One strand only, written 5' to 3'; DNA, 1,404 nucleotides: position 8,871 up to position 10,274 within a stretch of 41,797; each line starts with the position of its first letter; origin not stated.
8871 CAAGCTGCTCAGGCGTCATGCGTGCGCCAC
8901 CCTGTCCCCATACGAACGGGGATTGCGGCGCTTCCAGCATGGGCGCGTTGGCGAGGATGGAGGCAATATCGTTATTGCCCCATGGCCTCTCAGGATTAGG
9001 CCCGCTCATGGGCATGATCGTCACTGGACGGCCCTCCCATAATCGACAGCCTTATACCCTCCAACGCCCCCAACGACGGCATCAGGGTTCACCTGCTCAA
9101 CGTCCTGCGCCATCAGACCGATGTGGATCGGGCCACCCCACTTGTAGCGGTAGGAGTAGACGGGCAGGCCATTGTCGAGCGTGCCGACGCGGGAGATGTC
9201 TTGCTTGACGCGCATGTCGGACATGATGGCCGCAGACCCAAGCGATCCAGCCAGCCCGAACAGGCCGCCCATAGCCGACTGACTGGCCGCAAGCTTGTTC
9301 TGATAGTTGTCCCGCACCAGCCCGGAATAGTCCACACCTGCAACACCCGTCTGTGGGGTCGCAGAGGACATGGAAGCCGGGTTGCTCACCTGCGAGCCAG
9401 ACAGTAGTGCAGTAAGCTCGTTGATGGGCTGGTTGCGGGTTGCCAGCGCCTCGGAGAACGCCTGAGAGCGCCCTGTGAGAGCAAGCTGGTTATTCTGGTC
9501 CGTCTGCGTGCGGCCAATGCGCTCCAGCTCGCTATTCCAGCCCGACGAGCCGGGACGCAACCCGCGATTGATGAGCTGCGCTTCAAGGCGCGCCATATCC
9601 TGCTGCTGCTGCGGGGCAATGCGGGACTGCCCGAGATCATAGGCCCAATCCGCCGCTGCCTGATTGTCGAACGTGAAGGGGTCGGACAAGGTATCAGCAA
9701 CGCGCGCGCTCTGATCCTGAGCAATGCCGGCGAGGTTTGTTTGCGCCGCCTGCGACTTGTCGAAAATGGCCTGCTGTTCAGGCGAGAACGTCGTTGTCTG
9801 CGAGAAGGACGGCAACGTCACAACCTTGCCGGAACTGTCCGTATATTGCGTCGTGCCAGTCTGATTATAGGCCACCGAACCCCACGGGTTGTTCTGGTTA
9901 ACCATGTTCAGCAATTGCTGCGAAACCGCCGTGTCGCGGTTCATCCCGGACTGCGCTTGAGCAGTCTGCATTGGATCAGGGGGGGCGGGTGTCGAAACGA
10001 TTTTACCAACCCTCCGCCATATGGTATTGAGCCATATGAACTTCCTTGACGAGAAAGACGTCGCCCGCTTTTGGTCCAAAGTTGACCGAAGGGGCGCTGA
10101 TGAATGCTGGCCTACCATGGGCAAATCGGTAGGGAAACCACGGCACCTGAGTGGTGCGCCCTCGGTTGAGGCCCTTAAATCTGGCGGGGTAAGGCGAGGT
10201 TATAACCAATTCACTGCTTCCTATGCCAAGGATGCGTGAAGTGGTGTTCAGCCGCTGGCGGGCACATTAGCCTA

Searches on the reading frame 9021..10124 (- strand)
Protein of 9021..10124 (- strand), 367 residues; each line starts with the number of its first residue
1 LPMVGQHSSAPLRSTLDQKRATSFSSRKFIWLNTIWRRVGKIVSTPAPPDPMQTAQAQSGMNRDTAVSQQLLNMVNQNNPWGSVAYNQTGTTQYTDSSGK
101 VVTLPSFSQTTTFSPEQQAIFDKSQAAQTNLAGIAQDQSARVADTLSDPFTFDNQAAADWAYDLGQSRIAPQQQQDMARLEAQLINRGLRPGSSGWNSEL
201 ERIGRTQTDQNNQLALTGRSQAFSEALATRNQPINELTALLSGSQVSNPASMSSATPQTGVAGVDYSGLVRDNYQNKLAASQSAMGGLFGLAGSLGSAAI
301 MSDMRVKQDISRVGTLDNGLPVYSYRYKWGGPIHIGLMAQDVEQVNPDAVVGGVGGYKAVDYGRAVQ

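Call 42: search_protein_families(library=pfam, max_evalue=0.001, proteins=[window:9021-10124:-])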
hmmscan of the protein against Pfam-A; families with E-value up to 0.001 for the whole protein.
window:9021-10124:- (367 aa): 1 family
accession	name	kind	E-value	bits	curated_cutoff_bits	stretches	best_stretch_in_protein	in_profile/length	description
PF13884.11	Peptidase_S74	-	6.8e-09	36.3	22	1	302-350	1-57/58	Chaperone of endosialidase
